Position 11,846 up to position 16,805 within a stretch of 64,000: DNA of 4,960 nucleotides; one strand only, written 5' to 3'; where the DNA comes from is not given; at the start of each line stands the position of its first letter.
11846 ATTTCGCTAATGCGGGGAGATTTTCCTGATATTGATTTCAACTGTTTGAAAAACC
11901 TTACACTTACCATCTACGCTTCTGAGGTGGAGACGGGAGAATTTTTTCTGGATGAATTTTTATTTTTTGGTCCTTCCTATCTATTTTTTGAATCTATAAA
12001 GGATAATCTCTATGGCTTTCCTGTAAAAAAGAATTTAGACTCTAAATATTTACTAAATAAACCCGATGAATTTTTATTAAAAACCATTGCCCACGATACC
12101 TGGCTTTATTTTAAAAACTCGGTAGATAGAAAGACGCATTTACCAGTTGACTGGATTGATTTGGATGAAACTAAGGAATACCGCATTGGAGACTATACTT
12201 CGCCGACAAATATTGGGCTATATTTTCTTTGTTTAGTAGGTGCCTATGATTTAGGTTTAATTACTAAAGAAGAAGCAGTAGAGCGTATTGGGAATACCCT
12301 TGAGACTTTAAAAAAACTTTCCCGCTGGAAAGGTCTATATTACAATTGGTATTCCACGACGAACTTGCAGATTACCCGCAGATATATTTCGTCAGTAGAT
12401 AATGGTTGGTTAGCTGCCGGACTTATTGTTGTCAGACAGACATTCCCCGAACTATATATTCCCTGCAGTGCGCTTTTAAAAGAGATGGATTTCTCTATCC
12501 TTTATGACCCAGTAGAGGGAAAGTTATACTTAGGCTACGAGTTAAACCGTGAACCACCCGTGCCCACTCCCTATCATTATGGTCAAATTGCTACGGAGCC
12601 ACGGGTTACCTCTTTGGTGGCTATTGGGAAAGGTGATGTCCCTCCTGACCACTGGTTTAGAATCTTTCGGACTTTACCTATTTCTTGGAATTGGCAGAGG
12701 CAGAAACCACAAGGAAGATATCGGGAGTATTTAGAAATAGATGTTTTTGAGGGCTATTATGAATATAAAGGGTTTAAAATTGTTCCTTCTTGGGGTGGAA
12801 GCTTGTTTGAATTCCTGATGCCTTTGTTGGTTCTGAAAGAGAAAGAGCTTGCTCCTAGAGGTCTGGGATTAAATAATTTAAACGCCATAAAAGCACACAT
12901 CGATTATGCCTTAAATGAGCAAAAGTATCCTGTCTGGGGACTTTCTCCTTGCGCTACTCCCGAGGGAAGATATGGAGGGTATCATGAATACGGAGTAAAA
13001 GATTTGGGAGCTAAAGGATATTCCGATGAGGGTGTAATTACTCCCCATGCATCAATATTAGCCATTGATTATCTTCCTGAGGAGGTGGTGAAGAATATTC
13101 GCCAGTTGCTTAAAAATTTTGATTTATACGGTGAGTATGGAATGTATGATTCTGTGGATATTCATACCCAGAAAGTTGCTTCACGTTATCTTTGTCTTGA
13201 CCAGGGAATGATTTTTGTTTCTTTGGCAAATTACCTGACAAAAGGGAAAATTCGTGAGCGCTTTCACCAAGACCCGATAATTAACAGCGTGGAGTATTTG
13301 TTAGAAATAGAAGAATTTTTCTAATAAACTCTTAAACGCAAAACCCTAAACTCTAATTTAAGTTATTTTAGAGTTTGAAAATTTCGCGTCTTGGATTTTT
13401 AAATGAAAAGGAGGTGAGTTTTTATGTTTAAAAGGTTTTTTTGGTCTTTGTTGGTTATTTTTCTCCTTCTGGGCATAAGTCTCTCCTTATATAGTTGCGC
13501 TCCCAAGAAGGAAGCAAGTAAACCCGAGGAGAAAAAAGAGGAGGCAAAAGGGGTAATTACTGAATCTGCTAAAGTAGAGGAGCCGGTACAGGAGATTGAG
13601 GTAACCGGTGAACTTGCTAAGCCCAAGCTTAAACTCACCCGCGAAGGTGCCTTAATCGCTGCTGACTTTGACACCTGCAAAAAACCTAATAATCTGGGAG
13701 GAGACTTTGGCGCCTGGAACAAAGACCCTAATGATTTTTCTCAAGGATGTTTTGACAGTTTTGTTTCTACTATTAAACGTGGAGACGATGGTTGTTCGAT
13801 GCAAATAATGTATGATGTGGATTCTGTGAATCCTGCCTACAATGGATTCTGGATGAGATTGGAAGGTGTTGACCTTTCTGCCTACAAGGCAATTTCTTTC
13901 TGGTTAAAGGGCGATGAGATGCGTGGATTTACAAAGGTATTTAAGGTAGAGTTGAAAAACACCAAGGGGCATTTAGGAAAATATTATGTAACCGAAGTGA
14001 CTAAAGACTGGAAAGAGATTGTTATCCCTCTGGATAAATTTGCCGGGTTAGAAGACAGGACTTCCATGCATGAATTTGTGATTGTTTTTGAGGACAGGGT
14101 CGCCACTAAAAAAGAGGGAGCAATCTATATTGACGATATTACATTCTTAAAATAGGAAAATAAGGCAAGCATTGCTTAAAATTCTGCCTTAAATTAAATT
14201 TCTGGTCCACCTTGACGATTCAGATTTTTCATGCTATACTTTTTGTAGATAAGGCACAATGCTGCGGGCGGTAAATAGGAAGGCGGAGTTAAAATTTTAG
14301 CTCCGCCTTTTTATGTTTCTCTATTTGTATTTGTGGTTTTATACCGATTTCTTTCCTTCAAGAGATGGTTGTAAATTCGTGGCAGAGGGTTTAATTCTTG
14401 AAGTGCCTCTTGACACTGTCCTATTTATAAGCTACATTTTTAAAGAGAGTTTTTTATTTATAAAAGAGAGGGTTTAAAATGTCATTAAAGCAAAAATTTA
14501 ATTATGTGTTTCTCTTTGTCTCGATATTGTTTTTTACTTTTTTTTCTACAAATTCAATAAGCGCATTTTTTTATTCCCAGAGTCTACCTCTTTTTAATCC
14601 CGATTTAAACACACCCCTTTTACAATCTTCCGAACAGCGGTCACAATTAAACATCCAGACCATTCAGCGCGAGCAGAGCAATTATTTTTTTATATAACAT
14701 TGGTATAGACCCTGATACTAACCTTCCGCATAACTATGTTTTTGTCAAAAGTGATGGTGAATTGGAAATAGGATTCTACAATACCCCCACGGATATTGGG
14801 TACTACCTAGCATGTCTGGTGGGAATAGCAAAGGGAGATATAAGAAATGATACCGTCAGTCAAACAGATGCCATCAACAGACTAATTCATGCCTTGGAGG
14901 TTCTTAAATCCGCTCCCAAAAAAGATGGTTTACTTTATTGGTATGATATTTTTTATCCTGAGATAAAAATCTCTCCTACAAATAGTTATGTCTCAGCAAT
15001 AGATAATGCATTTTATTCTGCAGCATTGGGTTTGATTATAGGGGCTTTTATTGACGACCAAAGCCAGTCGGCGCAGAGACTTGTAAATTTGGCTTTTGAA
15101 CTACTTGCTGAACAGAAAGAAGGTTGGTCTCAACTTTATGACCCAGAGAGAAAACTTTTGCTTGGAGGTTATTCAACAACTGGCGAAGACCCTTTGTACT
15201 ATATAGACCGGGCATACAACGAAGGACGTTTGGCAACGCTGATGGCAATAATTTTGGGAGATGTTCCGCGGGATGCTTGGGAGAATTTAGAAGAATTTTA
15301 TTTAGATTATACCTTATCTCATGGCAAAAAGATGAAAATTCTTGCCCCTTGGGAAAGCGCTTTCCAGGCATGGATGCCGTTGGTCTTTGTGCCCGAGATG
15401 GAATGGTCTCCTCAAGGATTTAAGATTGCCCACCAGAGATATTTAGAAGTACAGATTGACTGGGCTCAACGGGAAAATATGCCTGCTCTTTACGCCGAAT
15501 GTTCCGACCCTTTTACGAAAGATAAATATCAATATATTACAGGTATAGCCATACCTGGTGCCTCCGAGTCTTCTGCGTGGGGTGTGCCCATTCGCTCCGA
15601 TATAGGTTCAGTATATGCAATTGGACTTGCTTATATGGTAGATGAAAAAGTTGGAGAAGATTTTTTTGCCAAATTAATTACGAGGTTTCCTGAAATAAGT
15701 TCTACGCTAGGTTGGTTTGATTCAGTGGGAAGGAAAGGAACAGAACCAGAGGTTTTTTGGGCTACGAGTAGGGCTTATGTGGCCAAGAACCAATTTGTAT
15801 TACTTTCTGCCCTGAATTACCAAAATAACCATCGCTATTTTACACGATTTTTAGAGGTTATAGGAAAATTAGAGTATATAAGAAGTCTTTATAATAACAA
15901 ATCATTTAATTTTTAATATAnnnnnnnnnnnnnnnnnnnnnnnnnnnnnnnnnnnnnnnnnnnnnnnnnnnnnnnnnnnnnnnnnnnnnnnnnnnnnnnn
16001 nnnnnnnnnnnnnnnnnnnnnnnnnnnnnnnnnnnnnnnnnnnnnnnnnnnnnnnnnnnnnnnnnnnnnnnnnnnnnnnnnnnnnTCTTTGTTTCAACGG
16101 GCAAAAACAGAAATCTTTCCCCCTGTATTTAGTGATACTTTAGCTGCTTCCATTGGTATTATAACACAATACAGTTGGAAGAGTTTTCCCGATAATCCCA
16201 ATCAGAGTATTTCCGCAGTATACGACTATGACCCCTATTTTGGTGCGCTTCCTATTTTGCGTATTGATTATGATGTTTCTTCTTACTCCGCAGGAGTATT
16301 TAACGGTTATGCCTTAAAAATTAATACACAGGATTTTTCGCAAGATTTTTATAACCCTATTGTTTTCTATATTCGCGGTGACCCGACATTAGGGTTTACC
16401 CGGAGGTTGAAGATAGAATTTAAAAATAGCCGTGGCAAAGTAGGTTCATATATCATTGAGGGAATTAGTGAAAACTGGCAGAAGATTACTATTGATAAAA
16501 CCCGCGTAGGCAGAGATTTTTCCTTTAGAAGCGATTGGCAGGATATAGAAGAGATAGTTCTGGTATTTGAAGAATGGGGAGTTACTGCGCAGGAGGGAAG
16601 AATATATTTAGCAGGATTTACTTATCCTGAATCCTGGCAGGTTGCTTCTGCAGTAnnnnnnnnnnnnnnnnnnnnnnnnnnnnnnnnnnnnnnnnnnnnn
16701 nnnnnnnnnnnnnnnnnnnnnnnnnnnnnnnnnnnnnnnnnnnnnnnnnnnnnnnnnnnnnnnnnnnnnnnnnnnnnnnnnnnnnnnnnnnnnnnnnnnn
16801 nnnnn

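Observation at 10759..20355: Recurrent, highly diverged beta-sandwich (CBM/CIA30-like) module in at least seven secreted proteins of the locus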

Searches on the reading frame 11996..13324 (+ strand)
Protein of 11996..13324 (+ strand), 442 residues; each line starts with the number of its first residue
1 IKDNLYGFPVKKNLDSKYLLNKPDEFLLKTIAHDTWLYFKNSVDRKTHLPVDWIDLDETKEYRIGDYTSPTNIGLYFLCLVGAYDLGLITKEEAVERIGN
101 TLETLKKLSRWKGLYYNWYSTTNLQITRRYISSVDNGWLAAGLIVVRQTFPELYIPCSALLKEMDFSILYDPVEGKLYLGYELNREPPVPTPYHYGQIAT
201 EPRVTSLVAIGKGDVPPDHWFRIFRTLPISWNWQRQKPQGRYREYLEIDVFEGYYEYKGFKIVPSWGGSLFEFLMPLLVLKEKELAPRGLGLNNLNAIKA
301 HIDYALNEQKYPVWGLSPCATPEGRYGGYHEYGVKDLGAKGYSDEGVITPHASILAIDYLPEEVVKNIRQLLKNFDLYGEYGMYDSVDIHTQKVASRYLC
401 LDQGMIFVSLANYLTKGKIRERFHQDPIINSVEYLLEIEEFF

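Call 76: search_solved_structures(query=window:11996-13324:+, max_evalue=1e-20, show_alignments=1)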
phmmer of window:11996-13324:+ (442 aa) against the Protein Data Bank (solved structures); distinct sequences matched with E-value up to 1e-20: 3.
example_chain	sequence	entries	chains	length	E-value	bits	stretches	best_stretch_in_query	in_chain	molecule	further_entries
8wy1_A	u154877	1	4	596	8.3e-55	189.7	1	27-152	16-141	Glycosyltransferase 36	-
8rf9_A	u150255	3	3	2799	3.4e-53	184.4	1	19-148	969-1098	Cyclic beta 1-2 glucan synthetase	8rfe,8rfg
8rf0_A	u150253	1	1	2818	3.5e-53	184.3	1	19-148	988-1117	Cyclic beta-(1,2)-glucan synthase NdvB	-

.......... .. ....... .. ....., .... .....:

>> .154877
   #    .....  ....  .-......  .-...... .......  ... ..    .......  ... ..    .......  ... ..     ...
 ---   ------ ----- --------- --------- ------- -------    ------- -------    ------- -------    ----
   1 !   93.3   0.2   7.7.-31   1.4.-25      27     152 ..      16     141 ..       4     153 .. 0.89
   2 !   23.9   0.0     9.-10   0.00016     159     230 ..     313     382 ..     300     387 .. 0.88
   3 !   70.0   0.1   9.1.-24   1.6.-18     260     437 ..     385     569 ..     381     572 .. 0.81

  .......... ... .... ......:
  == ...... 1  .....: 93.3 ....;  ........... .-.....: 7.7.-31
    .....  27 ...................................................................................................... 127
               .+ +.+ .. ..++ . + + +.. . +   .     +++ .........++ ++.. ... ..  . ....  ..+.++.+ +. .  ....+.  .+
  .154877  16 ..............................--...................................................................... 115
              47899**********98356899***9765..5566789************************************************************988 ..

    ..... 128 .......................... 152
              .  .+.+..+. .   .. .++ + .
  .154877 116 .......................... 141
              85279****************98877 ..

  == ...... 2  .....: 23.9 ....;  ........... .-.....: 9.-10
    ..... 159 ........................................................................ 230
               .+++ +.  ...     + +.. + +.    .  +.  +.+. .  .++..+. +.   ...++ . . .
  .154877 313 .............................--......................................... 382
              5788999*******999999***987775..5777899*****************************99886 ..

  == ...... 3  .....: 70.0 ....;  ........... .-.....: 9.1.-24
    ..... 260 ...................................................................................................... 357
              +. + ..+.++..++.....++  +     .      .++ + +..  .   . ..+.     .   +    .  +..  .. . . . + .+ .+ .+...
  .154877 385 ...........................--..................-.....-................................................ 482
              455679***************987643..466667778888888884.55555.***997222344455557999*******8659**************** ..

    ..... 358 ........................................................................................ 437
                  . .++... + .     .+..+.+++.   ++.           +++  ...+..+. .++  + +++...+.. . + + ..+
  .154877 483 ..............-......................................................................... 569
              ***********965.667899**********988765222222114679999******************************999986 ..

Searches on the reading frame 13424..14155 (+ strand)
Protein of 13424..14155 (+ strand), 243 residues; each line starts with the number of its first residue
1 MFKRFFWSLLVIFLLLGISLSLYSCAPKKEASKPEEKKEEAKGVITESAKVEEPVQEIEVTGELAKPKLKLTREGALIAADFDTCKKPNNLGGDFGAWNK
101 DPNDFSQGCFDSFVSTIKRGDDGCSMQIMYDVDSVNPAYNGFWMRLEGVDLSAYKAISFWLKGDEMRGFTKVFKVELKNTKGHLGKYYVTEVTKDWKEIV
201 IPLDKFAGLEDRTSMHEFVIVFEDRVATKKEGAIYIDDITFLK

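Call 5: search_protein_families(library=pfam, proteins=[window:13424-14155:+], max_evalue=0.1)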
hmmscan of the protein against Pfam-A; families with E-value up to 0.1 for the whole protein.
window:13424-14155:+ (243 aa): 3 families
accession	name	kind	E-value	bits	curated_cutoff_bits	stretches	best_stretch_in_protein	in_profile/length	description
PF03425.19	CBM_11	-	1.1e-07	32.6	27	1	118-209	46-138/182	Carbohydrate binding domain (family 11)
PF00629.30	MAM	-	0.013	15.8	26.4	1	159-241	77-152/158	MAM domain, meprin/A5/mu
PF08547.18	CIA30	-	0.036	14.6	24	1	148-207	62-119/157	Complex I intermediate-associated protein 30 (CIA30)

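Call 62: search_protein_families(library=ncbifam, proteins=[window:13424-14155:+], max_evalue=0.01)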
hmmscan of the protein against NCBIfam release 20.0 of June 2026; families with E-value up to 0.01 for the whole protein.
window:13424-14155:+ (243 aa): 0 families

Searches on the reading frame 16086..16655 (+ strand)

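Call 45: search_protein_families(library=pfam, proteins=[window:16086-16655:+], max_evalue=10)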
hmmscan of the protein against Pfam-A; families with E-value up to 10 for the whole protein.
window:16086-16655:+ (190 aa): 1 family
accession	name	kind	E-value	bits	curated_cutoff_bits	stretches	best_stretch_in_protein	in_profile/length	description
PF07877.16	DUF1661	-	0.16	12.2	25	1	5-16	9-20/31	Protein of unknown function (DUF1661)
